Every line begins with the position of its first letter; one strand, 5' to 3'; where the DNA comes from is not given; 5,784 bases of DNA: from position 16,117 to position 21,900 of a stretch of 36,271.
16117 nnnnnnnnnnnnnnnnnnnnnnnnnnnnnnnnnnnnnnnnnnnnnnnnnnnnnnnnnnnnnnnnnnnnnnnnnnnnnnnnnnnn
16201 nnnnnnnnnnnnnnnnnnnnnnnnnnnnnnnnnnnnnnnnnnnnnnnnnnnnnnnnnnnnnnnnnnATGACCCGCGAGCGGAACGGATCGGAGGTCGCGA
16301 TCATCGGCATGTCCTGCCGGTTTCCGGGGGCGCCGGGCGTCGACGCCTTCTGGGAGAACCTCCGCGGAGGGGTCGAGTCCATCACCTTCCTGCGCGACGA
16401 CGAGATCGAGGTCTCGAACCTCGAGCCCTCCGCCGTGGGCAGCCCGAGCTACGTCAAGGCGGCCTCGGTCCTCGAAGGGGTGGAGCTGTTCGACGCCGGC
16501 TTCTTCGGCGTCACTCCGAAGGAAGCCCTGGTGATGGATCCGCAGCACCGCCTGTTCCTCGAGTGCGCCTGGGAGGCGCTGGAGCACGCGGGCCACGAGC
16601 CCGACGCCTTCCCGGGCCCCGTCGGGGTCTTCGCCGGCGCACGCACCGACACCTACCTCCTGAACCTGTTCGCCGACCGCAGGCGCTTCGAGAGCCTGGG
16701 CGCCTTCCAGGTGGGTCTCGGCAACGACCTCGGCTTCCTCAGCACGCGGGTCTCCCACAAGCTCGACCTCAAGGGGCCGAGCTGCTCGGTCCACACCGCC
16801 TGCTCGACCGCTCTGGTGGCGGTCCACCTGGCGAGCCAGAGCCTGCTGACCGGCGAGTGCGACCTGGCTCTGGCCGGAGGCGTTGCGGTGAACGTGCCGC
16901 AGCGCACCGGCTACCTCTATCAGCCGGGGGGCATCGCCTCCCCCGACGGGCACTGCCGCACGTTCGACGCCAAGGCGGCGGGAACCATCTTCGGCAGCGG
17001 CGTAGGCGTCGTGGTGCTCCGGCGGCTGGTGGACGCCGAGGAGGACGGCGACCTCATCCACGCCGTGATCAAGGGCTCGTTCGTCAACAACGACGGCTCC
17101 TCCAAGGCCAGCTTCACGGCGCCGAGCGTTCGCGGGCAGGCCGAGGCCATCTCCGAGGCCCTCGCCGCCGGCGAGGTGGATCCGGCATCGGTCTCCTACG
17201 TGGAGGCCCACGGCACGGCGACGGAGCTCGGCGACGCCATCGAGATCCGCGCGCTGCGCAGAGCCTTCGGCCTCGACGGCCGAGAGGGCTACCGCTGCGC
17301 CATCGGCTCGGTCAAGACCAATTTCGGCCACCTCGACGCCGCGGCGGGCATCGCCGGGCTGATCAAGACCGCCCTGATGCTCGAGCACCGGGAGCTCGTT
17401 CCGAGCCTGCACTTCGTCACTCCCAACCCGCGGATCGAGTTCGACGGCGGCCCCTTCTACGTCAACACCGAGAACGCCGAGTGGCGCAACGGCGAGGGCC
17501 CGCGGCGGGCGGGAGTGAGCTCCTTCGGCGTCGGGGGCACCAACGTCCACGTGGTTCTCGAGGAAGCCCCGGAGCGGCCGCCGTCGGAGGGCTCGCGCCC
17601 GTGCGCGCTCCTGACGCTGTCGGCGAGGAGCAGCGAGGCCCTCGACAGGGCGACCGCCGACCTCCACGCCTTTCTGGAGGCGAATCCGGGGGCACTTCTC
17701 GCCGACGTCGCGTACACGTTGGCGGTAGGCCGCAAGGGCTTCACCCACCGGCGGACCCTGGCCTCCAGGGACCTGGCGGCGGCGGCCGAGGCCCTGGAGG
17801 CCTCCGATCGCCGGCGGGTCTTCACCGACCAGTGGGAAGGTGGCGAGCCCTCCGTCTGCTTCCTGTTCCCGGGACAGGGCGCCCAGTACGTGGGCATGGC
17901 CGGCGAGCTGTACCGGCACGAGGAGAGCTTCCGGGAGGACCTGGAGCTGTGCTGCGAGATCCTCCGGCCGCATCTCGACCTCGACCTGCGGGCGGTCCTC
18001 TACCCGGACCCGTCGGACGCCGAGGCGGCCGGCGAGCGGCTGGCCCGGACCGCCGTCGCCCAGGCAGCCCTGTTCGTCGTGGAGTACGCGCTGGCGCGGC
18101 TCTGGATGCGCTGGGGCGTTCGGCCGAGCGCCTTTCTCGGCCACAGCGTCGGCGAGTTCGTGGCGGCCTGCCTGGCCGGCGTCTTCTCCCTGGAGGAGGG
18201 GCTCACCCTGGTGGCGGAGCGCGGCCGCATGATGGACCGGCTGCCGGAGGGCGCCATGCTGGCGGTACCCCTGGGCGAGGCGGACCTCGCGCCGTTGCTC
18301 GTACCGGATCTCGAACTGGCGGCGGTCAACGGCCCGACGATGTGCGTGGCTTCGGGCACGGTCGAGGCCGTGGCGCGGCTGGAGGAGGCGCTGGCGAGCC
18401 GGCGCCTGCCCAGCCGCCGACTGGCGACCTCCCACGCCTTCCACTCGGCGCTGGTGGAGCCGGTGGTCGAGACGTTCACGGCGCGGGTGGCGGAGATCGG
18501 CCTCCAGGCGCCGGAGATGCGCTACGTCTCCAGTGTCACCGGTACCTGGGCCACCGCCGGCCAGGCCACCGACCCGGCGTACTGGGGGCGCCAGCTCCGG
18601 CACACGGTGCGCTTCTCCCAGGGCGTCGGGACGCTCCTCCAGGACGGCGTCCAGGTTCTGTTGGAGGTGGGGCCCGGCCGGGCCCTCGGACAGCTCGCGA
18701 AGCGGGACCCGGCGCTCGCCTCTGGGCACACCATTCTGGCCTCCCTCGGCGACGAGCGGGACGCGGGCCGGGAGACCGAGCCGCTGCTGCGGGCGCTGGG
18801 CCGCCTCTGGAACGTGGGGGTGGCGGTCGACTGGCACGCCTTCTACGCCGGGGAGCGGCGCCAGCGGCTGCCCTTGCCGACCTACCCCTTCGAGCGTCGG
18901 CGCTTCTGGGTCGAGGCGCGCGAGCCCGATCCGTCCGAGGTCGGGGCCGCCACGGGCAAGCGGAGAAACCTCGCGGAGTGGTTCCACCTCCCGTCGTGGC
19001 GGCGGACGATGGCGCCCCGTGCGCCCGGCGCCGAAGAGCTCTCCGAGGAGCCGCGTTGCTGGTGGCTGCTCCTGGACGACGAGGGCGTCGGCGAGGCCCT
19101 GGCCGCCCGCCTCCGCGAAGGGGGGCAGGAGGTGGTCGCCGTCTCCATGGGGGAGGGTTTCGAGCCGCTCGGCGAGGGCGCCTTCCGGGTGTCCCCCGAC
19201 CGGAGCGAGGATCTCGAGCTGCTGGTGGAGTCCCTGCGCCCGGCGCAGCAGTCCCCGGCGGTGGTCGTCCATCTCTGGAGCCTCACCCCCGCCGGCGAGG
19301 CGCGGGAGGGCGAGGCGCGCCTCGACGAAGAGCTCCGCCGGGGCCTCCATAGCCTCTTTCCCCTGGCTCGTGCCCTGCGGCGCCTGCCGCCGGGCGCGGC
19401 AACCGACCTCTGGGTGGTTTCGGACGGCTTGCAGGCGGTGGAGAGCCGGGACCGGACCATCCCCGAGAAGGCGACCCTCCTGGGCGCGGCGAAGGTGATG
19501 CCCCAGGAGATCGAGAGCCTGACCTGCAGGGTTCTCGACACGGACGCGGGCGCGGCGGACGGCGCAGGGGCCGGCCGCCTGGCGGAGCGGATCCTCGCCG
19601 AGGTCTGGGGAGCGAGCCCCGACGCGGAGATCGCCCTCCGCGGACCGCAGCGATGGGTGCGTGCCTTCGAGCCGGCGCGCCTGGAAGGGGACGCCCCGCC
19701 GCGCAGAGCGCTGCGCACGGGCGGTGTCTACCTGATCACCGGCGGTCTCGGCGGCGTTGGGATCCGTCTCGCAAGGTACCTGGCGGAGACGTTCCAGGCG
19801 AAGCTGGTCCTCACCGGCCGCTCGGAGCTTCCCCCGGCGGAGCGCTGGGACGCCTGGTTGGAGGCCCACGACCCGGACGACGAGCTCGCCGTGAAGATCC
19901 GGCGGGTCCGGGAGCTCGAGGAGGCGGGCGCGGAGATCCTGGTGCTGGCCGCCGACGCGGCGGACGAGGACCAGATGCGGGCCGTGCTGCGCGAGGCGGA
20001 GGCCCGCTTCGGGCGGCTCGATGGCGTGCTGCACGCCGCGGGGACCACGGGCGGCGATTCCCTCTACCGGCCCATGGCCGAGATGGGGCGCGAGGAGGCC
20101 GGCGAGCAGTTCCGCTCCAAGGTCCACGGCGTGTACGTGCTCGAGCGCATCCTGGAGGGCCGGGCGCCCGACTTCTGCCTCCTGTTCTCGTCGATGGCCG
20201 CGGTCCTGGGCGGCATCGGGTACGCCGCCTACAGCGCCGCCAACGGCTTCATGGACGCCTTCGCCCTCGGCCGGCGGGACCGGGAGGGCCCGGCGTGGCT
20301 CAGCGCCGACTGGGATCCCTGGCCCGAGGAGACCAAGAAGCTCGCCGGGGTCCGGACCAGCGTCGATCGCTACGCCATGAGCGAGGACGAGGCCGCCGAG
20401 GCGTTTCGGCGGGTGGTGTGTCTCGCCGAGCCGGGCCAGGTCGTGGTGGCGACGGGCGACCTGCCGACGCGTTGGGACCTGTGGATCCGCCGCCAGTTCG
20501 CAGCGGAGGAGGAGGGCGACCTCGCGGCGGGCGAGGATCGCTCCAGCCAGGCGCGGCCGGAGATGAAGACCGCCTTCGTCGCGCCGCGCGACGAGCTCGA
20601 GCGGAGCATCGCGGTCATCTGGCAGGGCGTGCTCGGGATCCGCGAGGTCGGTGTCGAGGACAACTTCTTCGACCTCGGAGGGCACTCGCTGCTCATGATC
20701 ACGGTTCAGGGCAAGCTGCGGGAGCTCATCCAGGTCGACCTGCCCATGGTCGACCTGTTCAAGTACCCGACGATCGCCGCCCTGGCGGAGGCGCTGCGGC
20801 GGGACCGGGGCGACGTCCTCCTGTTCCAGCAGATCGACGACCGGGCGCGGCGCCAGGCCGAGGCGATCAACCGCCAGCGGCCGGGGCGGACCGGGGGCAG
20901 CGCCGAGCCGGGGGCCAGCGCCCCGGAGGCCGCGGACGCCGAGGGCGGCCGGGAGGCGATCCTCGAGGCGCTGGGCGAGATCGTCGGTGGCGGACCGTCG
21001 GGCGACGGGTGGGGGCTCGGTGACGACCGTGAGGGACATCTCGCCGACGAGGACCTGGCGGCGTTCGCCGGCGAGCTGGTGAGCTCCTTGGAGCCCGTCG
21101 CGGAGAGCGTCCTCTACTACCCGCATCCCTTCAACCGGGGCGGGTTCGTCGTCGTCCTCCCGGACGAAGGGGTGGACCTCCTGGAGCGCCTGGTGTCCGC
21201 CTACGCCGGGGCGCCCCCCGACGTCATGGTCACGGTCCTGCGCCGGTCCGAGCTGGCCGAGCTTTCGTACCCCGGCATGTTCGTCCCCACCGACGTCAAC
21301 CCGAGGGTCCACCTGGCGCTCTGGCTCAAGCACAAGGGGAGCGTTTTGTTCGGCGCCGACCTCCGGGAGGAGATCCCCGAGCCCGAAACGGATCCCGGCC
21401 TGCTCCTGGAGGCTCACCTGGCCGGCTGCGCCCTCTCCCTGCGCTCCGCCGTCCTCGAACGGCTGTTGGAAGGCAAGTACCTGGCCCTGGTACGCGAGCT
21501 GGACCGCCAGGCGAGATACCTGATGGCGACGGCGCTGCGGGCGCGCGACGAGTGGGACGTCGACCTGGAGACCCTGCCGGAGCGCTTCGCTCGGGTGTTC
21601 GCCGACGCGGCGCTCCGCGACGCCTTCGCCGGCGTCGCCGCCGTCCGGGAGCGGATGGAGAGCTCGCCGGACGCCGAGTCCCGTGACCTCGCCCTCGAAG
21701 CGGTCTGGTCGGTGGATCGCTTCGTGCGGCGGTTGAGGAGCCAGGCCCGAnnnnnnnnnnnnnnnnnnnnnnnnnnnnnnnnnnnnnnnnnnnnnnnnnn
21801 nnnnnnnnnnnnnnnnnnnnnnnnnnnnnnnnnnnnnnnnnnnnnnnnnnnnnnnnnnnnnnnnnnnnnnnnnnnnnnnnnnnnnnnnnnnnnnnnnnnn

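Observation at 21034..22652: AadA/ANT-like nucleotidyltransferase fold fused to the C terminus of a PKS and duplicated as a translationally coupled stand-alone gene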

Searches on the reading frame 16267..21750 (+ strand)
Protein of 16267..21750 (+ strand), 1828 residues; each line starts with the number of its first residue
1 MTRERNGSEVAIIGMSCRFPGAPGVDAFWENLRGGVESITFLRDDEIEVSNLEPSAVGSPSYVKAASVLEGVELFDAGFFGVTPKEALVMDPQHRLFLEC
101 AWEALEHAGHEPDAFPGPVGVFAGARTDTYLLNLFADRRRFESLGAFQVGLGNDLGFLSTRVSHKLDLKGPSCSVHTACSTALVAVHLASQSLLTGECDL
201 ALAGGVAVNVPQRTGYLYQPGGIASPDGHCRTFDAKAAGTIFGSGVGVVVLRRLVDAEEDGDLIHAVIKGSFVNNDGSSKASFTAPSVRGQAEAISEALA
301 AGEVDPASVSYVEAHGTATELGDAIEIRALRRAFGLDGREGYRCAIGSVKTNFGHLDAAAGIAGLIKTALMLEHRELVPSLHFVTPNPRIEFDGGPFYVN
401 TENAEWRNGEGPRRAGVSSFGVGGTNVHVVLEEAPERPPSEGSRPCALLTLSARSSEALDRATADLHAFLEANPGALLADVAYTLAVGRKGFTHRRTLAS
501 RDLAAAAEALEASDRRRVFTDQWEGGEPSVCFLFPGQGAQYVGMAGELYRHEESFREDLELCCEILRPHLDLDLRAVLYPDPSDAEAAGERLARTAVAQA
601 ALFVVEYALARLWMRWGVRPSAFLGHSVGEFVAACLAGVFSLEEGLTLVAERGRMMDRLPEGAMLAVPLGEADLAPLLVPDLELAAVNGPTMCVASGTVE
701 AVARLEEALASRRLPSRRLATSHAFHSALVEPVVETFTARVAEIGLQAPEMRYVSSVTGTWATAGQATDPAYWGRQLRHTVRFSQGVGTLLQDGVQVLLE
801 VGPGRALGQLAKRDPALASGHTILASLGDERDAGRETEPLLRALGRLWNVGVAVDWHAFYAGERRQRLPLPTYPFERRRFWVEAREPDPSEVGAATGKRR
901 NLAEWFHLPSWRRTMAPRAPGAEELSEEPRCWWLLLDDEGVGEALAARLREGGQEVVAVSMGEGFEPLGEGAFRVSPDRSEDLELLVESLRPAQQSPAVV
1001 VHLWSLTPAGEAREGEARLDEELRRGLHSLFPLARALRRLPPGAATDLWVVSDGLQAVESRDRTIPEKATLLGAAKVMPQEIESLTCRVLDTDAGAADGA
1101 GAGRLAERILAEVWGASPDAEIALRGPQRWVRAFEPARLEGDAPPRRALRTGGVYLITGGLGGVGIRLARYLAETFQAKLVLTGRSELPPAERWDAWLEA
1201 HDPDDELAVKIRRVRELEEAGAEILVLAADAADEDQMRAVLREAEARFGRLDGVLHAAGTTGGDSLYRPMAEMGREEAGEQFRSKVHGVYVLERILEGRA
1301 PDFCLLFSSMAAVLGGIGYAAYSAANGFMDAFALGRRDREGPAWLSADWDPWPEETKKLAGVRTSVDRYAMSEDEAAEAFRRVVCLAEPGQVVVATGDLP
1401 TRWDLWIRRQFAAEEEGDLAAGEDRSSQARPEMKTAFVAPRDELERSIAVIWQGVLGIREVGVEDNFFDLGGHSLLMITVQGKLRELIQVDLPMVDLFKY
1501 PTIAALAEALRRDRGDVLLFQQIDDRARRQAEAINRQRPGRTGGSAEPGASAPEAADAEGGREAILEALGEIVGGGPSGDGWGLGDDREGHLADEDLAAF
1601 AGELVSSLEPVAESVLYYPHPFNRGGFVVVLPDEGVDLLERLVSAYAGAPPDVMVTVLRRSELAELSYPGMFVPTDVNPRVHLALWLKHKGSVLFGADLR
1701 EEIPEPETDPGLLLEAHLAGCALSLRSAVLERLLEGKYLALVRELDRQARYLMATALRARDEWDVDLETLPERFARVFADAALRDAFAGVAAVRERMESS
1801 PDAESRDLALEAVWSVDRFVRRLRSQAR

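Call 7: search_protein_families(library=pfam, proteins=[window:16267-21750:+], max_evalue=1)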
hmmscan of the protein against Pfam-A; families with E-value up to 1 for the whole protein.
window:16267-21750:+ (1828 aa): 12 families
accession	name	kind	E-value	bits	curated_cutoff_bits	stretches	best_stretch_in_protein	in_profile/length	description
PF00109.32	ketoacyl-synt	-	4.2e-73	246.5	20.8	1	9-257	3-252/252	Beta-ketoacyl synthase, N-terminal domain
PF00698.26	Acyl_transf_1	-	6.5e-49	167.5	32.7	1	532-806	2-270/319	Acyl transferase domain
PF08659.16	KR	-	5.4e-41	140.9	22.6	1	1153-1353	1-179/180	KR domain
PF02801.28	Ketoacyl-synt_C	-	1.1e-39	135.6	20.8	1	265-383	1-118/119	Beta-ketoacyl synthase, C-terminal domain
PF22621.2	CurL-like_PKS_C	-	8.3e-19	67.8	27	1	448-510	2-64/64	CurL-like, PKS C-terminal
PF16197.11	KAsynt_C_assoc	-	4.1e-18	66.2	33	1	386-495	1-107/111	Ketoacyl-synthetase C-terminal extension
PF00550.31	PP-binding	-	4.9e-15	56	20.8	1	1448-1510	3-67/67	Phosphopantetheine attachment site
PF21394.3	Beta-ketacyl_N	-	1.5e-12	47.9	26.9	1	939-1037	10-104/170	Beta-ketoacyl synthase-like, N-terminal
PF22336.2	RhiE-like_linker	-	8.4e-12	45.3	27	1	451-512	2-62/67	RhiE-like, KS-MAT linker domain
PF13561.12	adh_short_C2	-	9e-11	42.2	27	1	1212-1327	34-148/236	Enoyl-(Acyl carrier protein) reductase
PF00106.31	adh_short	-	1.3e-10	41.6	26.6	1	1214-1333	41-160/195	short chain dehydrogenase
PF00108.29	Thiolase_N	-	0.001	19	26.4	1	164-206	68-112/260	Thiolase, N-terminal domain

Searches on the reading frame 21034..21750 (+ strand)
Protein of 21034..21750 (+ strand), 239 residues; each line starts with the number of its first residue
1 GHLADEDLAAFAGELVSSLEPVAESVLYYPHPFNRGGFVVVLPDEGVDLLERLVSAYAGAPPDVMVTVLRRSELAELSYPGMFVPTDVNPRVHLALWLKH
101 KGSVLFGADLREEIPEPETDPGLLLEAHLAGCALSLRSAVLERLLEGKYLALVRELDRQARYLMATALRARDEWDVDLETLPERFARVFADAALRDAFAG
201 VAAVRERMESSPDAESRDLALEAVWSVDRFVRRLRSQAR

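Call 7: search_protein_families(library=pfam, proteins=[window:21034-21750:+], max_evalue=1)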
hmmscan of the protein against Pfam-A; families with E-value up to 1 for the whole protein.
window:21034-21750:+ (239 aa): 0 families

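Call 8: search_protein_families(library=ncbifam, proteins=[window:21034-21750:+], max_evalue=1)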
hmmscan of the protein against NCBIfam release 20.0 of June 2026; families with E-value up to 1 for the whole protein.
window:21034-21750:+ (239 aa): 0 families

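Call 11: search_solved_structures(query=window:21034-21750:+, max_evalue=10, show_alignments=2)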
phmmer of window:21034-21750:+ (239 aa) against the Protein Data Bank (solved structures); distinct sequences matched with E-value up to 10: 3.
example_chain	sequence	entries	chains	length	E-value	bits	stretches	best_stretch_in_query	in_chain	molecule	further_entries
3qjp_A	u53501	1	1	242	1.4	11.6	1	14-66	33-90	Putative uncharacterized protein PH0350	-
3qjj_A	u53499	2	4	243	1.4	11.6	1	14-66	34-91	Putative uncharacterized protein PH0350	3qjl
1tzf_A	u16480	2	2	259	1.9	11.1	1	35-101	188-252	Glucose-1-phosphate cytidylyltransferase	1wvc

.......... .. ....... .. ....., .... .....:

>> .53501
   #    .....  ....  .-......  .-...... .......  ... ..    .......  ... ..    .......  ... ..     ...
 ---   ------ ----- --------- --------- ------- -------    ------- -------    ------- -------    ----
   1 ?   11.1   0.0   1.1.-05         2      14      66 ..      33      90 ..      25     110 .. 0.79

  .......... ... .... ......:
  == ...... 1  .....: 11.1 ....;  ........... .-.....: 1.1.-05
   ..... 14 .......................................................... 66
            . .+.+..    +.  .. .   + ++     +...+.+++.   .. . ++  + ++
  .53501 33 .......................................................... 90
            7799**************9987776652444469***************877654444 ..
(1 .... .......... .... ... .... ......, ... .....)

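Call 26: find_related_loci(query=A2, collection=genome_contigs, flank=10000)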
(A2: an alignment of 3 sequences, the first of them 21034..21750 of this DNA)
Query A2 (239 aa) in genome_contigs; peptide patterns used: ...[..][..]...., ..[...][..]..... (x = any residue, [..] = any of these).
18 stretches matched a pattern, but none encodes a relative of the query by tblastn (E <= 1e-3).

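Call 90: search_protein_families(library=padloc, proteins=[window:21034-21750:+], max_evalue=0.01)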
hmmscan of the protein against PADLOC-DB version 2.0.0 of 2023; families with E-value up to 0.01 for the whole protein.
window:21034-21750:+ (239 aa): 0 families
